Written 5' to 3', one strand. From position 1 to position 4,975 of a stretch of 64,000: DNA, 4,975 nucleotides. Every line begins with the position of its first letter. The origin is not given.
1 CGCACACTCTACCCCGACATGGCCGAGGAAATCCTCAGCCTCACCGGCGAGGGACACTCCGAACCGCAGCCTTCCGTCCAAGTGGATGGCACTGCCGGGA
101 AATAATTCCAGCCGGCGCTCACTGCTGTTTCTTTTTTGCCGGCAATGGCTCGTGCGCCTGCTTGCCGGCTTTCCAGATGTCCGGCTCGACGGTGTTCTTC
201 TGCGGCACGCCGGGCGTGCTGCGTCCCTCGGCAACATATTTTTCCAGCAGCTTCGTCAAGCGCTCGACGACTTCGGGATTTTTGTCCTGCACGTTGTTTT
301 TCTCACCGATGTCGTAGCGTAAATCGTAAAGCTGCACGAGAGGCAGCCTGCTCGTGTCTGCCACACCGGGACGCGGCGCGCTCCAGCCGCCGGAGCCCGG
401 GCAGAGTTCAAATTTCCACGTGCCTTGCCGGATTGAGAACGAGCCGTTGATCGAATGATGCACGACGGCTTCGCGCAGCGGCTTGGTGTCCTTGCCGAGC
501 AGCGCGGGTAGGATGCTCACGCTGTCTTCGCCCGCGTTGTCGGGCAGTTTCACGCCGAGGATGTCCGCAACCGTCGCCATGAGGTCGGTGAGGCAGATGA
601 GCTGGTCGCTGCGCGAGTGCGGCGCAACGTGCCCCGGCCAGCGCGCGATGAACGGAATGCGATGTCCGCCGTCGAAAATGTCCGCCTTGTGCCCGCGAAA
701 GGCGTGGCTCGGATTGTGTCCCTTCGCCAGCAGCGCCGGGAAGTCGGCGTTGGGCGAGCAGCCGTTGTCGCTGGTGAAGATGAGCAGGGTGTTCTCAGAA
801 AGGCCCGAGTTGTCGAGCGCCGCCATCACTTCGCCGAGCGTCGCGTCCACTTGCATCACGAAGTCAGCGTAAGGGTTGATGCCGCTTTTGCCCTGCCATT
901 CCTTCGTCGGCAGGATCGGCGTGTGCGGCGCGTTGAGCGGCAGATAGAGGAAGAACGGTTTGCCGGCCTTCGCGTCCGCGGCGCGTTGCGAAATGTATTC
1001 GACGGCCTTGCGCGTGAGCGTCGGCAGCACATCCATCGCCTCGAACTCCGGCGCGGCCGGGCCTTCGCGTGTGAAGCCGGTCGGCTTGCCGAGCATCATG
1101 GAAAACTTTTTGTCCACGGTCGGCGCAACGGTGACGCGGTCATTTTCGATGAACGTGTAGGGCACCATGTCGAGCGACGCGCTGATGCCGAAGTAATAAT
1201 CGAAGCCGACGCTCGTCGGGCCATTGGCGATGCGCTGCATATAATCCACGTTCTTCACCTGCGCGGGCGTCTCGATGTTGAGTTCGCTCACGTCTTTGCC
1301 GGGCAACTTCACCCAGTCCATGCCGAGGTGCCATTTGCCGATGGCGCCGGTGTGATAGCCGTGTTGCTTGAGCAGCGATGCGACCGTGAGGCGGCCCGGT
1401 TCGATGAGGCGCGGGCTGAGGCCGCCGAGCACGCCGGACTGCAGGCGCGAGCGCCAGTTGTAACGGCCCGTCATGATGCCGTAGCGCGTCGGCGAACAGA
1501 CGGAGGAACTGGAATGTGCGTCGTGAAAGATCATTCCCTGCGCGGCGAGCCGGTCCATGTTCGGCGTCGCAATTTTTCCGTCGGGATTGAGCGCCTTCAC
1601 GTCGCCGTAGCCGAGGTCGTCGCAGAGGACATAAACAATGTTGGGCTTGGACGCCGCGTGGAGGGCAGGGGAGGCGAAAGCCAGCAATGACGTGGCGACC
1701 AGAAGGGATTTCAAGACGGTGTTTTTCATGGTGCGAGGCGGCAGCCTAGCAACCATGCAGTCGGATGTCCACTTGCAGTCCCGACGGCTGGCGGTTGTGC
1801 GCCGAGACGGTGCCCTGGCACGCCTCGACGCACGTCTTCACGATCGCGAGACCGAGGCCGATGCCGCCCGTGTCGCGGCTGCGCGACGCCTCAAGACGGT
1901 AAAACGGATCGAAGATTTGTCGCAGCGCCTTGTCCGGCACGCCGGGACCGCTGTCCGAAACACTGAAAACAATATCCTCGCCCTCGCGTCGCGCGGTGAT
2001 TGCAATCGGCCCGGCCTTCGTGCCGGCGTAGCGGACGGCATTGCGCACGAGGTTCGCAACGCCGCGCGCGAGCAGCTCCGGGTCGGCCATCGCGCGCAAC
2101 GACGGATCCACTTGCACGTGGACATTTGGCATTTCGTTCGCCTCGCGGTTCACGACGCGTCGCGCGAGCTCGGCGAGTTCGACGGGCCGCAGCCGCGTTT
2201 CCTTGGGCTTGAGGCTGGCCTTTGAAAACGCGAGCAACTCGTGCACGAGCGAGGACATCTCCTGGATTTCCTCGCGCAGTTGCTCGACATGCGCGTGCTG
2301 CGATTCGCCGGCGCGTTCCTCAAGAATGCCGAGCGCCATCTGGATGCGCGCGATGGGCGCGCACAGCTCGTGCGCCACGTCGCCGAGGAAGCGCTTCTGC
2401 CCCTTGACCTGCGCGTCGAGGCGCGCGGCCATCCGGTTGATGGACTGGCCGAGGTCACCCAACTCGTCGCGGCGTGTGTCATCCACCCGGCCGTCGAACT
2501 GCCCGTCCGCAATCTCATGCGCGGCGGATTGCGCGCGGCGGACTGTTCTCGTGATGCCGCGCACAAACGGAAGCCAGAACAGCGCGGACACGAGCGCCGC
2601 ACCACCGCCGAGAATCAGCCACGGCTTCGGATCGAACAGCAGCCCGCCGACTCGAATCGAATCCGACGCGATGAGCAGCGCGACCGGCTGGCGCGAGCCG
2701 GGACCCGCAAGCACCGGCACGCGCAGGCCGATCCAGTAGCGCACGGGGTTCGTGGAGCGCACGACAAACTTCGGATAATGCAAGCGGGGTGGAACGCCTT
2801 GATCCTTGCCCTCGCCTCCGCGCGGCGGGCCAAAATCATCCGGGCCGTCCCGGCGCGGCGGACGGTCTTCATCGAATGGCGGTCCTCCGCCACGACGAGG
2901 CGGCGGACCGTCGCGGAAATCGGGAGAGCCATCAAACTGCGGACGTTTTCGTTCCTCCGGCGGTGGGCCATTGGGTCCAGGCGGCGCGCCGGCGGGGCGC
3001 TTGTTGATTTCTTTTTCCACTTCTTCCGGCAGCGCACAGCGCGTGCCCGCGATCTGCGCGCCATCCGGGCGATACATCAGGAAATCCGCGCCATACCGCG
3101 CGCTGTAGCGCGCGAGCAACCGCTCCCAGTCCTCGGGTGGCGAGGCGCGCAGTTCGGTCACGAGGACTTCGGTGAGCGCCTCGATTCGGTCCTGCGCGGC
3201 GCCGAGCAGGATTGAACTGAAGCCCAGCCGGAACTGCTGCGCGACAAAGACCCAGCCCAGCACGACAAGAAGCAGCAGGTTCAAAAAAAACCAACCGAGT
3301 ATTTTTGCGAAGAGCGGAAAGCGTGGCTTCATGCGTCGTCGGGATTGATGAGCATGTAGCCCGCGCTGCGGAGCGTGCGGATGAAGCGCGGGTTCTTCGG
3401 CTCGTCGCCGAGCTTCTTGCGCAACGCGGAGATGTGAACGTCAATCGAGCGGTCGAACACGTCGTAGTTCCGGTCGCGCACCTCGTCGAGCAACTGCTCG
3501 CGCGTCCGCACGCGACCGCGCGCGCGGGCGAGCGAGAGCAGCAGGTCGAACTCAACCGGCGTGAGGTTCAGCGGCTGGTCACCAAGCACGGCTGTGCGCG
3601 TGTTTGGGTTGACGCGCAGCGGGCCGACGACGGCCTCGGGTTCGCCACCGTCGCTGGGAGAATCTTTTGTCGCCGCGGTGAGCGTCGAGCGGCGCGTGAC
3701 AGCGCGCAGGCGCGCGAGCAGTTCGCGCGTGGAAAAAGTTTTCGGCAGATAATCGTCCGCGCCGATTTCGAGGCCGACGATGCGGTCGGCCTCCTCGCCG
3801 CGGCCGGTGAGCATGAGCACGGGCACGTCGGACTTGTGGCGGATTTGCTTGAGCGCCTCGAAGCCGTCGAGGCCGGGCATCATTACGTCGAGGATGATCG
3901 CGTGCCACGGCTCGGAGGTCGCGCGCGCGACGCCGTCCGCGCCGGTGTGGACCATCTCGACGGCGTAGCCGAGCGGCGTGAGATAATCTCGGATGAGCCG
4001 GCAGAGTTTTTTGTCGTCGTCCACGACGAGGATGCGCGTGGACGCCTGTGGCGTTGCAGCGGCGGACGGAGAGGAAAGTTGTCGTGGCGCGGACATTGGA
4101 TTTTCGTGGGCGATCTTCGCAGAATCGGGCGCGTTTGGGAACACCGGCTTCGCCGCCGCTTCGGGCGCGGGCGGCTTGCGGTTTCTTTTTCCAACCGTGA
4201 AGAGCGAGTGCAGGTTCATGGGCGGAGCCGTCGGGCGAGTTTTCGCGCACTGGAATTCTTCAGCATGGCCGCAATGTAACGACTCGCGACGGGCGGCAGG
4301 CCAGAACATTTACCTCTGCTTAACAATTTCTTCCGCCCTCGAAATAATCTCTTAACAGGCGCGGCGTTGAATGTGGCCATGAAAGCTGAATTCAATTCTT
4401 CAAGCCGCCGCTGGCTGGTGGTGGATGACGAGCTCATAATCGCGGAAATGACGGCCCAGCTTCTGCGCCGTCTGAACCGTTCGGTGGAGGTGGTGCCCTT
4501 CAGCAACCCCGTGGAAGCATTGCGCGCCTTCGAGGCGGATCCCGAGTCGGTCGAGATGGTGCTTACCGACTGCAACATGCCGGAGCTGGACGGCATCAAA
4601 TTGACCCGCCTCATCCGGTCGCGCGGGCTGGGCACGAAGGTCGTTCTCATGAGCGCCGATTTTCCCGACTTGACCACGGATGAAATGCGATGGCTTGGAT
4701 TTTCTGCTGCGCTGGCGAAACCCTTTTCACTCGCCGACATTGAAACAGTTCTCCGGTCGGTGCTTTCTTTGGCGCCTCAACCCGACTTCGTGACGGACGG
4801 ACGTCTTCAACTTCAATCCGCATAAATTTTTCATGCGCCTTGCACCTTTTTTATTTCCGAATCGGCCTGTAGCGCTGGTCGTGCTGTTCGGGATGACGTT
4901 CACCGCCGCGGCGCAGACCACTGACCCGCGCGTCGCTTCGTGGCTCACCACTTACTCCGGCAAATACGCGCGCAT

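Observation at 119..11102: TCS-flanked accessory locus: duplicated [single-domain RR -> YHYH-motif secreted protein] modules around a di-heme peroxidase fusion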

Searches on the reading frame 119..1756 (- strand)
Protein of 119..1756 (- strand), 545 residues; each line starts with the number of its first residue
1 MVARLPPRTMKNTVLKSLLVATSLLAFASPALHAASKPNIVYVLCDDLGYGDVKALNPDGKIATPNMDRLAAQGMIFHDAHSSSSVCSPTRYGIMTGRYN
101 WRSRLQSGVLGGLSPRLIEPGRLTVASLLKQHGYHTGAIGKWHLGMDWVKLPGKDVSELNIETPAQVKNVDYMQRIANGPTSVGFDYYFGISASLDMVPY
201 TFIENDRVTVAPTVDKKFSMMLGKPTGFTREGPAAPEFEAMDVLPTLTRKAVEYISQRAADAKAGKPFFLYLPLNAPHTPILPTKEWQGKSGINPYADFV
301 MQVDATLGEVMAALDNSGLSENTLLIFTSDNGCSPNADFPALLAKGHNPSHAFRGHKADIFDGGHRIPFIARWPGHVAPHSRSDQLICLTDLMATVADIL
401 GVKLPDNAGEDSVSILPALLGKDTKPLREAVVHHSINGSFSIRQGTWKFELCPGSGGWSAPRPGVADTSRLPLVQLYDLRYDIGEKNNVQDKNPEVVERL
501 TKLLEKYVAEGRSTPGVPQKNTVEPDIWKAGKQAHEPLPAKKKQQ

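Call 3: search_protein_families(library=pfam, proteins=[window:119-1756:-], max_evalue=0.01)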
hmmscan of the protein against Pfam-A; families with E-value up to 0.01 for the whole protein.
window:119-1756:- (545 aa): 3 families
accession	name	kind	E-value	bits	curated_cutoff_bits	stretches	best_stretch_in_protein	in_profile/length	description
PF00884.28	Sulfatase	-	1.1e-49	169.9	25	1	38-402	1-301/301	Sulfatase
PF16347.10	SGSH_C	-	2e-08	35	29.3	1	360-434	11-83/154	N-sulphoglucosamine sulphohydrolase, C-terminal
PF01663.27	Phosphodiest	-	5.1e-08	33.3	23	1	297-390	185-276/342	Type I phosphodiesterase / nucleotide pyrophosphatase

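Call 4: search_protein_families(library=ncbifam, proteins=[window:119-1756:-], max_evalue=0.01)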
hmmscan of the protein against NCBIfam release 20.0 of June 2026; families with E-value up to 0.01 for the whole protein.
window:119-1756:- (545 aa): 6 families
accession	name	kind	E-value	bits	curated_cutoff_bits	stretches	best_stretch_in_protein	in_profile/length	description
NF010322.0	PRK13759.1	equivalog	8.3e-32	110.3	481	2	35-144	4-107/486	arylsulfatase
TIGR03417.1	chol_sulfatase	equivalog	2.6e-24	85.9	433.45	2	37-144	2-103/500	choline-sulfatase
NF045661.1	HdlasePehA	equivalog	9.2e-19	67.4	900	2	296-432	284-405/506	phosphoric/sulfuric ester hydrolase PehA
NF052527.1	Mn_arylsulf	exception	5.7e-14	51.9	850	1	37-144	1-103/479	manganese-dependent arylsulfatase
NF038075.1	fam_STM4013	hypoth_equivalog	4.4e-05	23.1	250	0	246-333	150-234/261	STM4013/SEN3800 family hydrolase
NF038282.1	LapC_YejM_PbgA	exception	0.0009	17.7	825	1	261-398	384-498/584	LPS biosynthesis-modulating metalloenzyme YejM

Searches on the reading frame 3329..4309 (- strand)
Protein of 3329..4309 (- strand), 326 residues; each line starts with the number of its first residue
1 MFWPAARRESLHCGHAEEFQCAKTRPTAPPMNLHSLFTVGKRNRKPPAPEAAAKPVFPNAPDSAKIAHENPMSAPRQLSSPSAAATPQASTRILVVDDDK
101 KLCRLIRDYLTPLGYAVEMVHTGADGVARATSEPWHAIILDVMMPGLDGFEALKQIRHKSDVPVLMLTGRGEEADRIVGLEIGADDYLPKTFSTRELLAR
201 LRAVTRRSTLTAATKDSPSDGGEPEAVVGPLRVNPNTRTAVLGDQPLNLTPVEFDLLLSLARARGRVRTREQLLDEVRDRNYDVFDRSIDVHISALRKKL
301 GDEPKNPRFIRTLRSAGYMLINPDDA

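Call 3: search_protein_families(library=pfam, proteins=[window:3329-4309:-], max_evalue=0.01)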
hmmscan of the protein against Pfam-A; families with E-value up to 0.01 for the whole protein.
window:3329-4309:- (326 aa): 2 families
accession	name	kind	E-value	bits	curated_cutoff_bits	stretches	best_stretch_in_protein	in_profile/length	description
PF00072.30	Response_reg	-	8.7e-27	93.9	30.2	1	93-201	1-110/111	Response regulator receiver domain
PF00486.34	Trans_reg_C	-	1.7e-25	89.4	26.2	1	245-320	2-77/77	Transcriptional regulatory protein, C terminal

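Call 4: search_protein_families(library=ncbifam, proteins=[window:3329-4309:-], max_evalue=0.01)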
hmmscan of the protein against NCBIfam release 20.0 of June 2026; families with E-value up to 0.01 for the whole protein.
window:3329-4309:- (326 aa): 97 families (the best 25 are shown)
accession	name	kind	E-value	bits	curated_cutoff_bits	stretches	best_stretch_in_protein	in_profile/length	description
NF008199.0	PRK10955.1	equivalog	1e-58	199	341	1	92-321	3-229/232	envelope stress response regulator transcription factor CpxR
NF007005.1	PRK09468.1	equivalog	1.6e-58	197.9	331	1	89-324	2-234/237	osmolarity response regulator transcription factor OmpR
NF045944.1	ResRegRpaBCyano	equivalog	4.8e-54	183.2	330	1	94-320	1-227/229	response regulator transcription factor RpaB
NF007982.1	PRK10710.1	equivalog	5.4e-54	183.2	380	1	89-318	6-225/235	envelope stress response regulator BaeR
NF040689.1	MtrAB_MtrA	equivalog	3e-53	180.4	300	1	93-319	1-217/219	MtrAB system response regulator MtrA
NF008296.0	PRK11083.1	equivalog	9e-53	179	273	1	90-320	3-225/228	two-component system response regulator CreB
NF033117.2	vanR_ACDEGLN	exception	5e-52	176.7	350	1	93-319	1-224/226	VanR-ABDEGLN family response regulator transcription factor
TIGR02154.1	PhoB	equivalog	1.5e-51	174.9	296.2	1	90-320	2-225/226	phosphate regulon transcriptional regulator PhoB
NF040534.1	resp_reg_YycF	equivalog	4e-51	173.5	340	1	92-324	2-231/231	response regulator YycF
NF053854.1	RespRegPhoBBctds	equivalog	5.7e-51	173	270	1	93-306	1-213/225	two-component system response regulator PhoB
NF041733.1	resp_reg_CseB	equivalog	1.4e-49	168.5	350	1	92-320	2-226/228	two-component system response regulator CseB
TIGR01387.1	cztR_silR_copR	subfamily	1.1e-47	162.5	279.2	1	93-320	1-218/218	heavy metal response regulator transcription factor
NF007977.0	PRK10701.1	equivalog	2.8e-46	158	330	1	91-321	2-234/241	two-component system response regulator RstA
NF010430.0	PRK13856.1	equivalog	1.8e-42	145.7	344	1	92-320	3-227/241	two-component response regulator VirG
NF033120.0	vanR_FM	exception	2.1e-41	142.1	460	1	92-319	5-228/231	vancomycin resistance response regulator transcription factor, VanR-F/VanR-M family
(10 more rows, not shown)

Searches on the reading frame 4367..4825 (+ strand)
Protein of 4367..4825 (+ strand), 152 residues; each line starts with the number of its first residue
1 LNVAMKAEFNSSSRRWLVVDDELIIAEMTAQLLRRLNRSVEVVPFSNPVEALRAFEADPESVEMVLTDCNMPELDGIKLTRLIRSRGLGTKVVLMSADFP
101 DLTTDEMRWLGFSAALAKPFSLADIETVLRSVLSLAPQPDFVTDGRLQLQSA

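Call 3: search_protein_families(library=pfam, proteins=[window:4367-4825:+], max_evalue=0.01)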
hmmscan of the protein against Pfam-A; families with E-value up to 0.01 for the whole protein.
window:4367-4825:+ (152 aa): 1 family
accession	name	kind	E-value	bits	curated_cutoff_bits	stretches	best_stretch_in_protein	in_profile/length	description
PF00072.30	Response_reg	-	3.1e-17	63.2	30.2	1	17-129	2-110/111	Response regulator receiver domain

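Call 4: search_protein_families(library=ncbifam, proteins=[window:4367-4825:+], max_evalue=0.01)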
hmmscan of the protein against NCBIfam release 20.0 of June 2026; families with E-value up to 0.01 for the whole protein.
window:4367-4825:+ (152 aa): 73 families (the best 25 are shown)
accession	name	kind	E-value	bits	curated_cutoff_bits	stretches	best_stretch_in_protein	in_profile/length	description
NF008469.0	PRK11361.1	equivalog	2.4e-11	43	714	1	13-135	4-122/461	acetoacetate metabolism transcriptional regulator AtoC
NF008099.0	PRK10841.1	equivalog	1e-10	40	920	1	10-131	821-938/949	two-component system sensor histidine kinase RcsC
NF007969.0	PRK10693.1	equivalog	8.6e-10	38.1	329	1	14-133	8-121/337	two-component system response regulator RssB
NF046020.1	HisKinCckABruc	equivalog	1.7e-09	36.1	1000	1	12-133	748-867/868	cell cycle histidine kinase CckA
NF046026.1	HisKinCckACaul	equivalog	2.8e-09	35.7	1000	1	11-120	556-663/678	cell cycle histidine kinase CckA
TIGR02956.1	TMAO_torS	equivalog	1.1e-08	33.7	676.5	1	12-134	700-821/967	TMAO reductase system sensor histidine kinase/response regulator TorS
NF045944.1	ResRegRpaBCyano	equivalog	1.4e-08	34.4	330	1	17-134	1-113/229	response regulator transcription factor RpaB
NF041733.1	resp_reg_CseB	equivalog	1.8e-08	34.1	350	1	17-136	4-118/228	two-component system response regulator CseB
TIGR01818.1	ntrC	equivalog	3.5e-08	32.7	558.6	1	17-131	2-112/463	nitrogen regulation protein NR(I)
NF000403.1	vanR-C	exception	1e-07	31.8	480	1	15-125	4-109/231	vancomycin resistance response regulator transcription factor VanR-C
NF040689.1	MtrAB_MtrA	equivalog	1.2e-07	31.4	300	1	17-130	2-110/219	MtrAB system response regulator MtrA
NF046022.1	RespRegCpdRBruc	equivalog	1.9e-07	31.1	180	1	27-130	12-114/120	cell cycle two-component system response regulator CpdR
NF012023.0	PRK15479.1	equivalog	3.3e-07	30.1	337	1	59-133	42-116/224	transcriptional regulator TctD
NF045505.1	RR_RssB_Pseudo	equivalog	3.7e-07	29.5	700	1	12-129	4-118/394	two-component system response regulator RssB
NF033120.0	vanR_FM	exception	3.8e-07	30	460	1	17-130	7-113/231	vancomycin resistance response regulator transcription factor, VanR-F/VanR-M family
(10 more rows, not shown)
